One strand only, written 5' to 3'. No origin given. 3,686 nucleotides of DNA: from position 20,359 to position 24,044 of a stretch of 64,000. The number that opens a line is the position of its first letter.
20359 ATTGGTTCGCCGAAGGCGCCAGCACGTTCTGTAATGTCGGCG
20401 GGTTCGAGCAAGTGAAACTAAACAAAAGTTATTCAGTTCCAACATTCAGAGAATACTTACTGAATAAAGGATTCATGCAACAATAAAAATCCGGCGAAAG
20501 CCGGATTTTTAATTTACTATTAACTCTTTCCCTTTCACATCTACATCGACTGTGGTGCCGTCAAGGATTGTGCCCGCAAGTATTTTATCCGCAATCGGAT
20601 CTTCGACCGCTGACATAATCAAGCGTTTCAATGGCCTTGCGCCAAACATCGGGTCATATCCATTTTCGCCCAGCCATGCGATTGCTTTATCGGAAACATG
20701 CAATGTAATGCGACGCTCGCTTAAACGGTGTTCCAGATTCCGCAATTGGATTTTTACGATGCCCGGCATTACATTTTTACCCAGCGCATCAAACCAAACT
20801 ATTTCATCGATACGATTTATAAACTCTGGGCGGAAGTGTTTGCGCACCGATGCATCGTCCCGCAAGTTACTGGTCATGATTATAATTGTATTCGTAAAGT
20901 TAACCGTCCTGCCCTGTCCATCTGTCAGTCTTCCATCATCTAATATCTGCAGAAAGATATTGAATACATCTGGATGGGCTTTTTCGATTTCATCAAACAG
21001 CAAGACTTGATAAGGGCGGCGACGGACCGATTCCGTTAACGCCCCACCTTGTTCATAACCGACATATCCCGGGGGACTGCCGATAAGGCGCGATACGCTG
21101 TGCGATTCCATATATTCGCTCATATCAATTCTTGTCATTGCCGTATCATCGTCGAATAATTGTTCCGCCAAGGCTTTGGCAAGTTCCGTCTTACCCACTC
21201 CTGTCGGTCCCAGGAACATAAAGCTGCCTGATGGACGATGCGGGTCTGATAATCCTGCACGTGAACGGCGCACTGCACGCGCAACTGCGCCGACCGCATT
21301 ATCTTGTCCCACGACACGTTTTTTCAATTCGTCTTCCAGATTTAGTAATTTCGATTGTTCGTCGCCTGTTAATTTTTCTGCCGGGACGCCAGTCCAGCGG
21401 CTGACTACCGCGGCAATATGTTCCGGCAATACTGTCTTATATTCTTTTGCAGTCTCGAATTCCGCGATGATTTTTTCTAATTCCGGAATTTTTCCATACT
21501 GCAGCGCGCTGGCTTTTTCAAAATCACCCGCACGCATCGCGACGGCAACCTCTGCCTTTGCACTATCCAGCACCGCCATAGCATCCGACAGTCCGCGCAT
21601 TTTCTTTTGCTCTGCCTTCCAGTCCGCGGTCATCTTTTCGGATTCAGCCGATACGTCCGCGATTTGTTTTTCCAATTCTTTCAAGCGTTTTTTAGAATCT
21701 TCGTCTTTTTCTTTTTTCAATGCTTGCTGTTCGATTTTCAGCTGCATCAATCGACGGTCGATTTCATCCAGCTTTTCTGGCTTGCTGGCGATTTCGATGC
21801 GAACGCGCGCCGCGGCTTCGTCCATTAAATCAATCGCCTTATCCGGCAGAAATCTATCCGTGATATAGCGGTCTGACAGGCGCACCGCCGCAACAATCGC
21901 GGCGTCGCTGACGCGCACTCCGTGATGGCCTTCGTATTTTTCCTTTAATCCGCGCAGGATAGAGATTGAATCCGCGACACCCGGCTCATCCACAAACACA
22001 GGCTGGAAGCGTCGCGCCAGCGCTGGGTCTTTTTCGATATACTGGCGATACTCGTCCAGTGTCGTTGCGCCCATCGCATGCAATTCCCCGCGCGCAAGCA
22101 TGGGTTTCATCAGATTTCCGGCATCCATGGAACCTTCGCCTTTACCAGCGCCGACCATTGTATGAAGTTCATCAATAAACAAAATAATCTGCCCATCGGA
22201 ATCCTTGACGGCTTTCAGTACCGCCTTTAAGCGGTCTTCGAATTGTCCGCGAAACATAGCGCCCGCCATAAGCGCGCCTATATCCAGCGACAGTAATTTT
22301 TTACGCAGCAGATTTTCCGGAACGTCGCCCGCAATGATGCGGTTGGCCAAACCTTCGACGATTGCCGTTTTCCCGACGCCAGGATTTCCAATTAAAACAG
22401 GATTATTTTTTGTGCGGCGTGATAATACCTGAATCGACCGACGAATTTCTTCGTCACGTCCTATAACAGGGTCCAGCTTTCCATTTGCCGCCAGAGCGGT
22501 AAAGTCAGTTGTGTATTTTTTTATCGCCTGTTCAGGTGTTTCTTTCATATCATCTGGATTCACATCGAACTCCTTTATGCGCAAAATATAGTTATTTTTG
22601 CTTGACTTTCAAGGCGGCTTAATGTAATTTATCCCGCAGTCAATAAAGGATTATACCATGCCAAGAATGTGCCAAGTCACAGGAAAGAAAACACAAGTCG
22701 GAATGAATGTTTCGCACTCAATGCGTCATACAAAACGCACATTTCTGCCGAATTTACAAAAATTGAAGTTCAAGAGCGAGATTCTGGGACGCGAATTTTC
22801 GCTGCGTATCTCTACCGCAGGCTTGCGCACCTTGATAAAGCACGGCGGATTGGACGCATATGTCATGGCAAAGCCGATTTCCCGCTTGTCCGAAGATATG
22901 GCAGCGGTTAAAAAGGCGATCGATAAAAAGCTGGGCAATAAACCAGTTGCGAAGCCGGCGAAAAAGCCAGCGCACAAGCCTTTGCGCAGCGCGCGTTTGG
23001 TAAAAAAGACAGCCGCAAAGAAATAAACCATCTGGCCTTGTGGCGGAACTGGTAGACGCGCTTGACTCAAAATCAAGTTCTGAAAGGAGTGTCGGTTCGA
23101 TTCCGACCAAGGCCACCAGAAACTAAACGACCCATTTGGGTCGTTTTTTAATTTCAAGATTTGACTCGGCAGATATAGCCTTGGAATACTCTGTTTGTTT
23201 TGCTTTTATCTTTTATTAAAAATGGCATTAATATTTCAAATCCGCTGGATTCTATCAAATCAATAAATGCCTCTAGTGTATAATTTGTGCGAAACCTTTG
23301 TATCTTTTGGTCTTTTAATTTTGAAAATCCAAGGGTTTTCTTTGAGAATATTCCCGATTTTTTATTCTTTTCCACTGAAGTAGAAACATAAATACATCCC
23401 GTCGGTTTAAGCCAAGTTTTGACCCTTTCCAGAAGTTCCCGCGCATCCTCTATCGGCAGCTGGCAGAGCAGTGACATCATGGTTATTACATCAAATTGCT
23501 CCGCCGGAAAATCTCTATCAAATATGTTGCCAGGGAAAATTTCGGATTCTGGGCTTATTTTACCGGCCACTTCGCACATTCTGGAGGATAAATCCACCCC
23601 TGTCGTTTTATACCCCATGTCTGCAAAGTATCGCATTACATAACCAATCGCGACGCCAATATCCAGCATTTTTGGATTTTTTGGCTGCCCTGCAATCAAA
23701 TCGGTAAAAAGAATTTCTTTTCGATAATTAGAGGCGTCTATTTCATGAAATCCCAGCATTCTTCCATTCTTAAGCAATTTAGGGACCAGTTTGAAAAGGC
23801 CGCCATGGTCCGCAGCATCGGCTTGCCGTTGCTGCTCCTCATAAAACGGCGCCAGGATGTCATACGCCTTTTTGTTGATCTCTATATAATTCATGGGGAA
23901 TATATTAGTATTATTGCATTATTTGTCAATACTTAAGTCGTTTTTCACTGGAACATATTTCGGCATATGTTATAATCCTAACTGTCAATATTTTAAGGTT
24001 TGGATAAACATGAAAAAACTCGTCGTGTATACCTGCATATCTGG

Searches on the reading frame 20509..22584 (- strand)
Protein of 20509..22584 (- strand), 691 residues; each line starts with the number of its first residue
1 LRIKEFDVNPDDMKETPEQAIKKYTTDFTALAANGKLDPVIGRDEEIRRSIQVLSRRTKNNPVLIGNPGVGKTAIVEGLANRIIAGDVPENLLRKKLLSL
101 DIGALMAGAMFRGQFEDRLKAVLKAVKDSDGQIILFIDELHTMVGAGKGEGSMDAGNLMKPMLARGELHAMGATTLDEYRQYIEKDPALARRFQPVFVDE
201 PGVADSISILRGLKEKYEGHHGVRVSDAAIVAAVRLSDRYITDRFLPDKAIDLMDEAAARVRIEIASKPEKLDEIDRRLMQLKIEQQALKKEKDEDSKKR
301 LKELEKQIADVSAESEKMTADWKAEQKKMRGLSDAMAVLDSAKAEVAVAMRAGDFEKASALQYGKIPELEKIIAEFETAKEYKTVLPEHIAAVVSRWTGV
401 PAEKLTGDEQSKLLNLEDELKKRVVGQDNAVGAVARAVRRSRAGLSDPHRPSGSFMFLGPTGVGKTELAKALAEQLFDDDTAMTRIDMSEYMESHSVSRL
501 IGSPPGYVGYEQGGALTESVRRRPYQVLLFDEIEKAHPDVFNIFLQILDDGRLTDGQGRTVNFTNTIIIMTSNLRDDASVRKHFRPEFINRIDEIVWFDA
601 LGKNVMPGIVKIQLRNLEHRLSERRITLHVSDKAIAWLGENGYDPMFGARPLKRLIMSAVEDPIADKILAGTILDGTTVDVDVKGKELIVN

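Call 14: search_protein_families(library=pfam, proteins=[window:20509-22584:-], max_evalue=0.001)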
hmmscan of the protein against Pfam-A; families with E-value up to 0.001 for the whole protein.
window:20509-22584:- (691 aa): 26 families (the best 25 are shown)
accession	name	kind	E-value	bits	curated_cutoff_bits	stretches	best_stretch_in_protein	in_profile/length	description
PF07724.20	AAA_2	-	2.2e-64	216.9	27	1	450-595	1-166/166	AAA domain (Cdc48 subfamily)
PF17871.7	AAA_lid_9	-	6e-37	126.2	22.8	1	204-304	3-103/104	AAA lid domain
PF10431.15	ClpB_D2-small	-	5.3e-26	90.9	21.9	1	601-681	1-81/81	C-terminal, D2-small domain, of ClpB protein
PF00004.35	AAA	-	1.7e-23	83.9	21.2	2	63-163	2-89/131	ATPase family associated with various cellular activities (AAA)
PF07728.20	AAA_5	-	2e-18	67.2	22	1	455-579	2-126/139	AAA domain (dynein-related subfamily)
PF13191.12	AAA_16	-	6.1e-12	46.8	32.6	1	40-91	2-63/167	AAA ATPase domain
PF13401.12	AAA_22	-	3.3e-11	44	27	1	453-550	6-110/130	AAA domain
PF00158.32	Sigma54_activat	-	4.3e-09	36.7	20.2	1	454-594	24-164/168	Sigma-54 interaction domain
PF12775.13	AAA_7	-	1e-08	35.4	25.8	1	454-503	35-84/181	P-loop containing dynein motor region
PF20720.3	nSTAND3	-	1.1e-07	32.2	27.2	0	58-85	16-43/155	Novel STAND NTPase 3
PF01637.24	ATPase_2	-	4.4e-06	27.1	33.2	0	43-148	4-127/225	ATPase domain predominantly from Archaea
PF01695.23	IstB_IS21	-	1.2e-05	25.4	24.1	0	455-475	95-115/238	IstB-like ATP binding protein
PF13521.12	AAA_28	-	1.9e-05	25.4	27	0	456-475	3-22/164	AAA domain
PF13238.12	AAA_18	-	2.6e-05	25.1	29.4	0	458-477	4-24/128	AAA domain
PF13173.12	AAA_14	-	4e-05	24.1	27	0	457-551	7-88/129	AAA domain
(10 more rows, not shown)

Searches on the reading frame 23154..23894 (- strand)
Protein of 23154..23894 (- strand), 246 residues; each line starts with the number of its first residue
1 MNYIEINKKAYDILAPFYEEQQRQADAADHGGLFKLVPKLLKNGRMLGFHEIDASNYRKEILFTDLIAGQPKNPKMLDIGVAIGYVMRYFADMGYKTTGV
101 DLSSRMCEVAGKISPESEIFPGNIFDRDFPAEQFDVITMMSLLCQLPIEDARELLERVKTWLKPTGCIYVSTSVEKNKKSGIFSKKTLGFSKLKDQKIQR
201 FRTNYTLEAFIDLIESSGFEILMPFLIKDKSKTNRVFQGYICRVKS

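Call 15: search_protein_families(library=pfam, proteins=[window:23154-23894:-], max_evalue=0.001)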
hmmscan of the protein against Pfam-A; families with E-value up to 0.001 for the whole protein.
window:23154-23894:- (246 aa): 5 families
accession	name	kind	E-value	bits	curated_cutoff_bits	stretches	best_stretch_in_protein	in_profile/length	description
PF08241.18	Methyltransf_11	-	2e-14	54.4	21.2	1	77-169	1-94/95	Methyltransferase domain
PF13649.12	Methyltransf_25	-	1.1e-13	52.1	27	1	77-166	2-97/97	Methyltransferase domain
PF13489.12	Methyltransf_23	-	1.1e-13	51.7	27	1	68-221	18-161/164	Methyltransferase domain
PF08242.18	Methyltransf_12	-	1.8e-11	45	30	1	77-168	1-98/98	Methyltransferase domain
PF13847.12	Methyltransf_31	-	4.7e-05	23.6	27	1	73-174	4-113/145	Methyltransferase domain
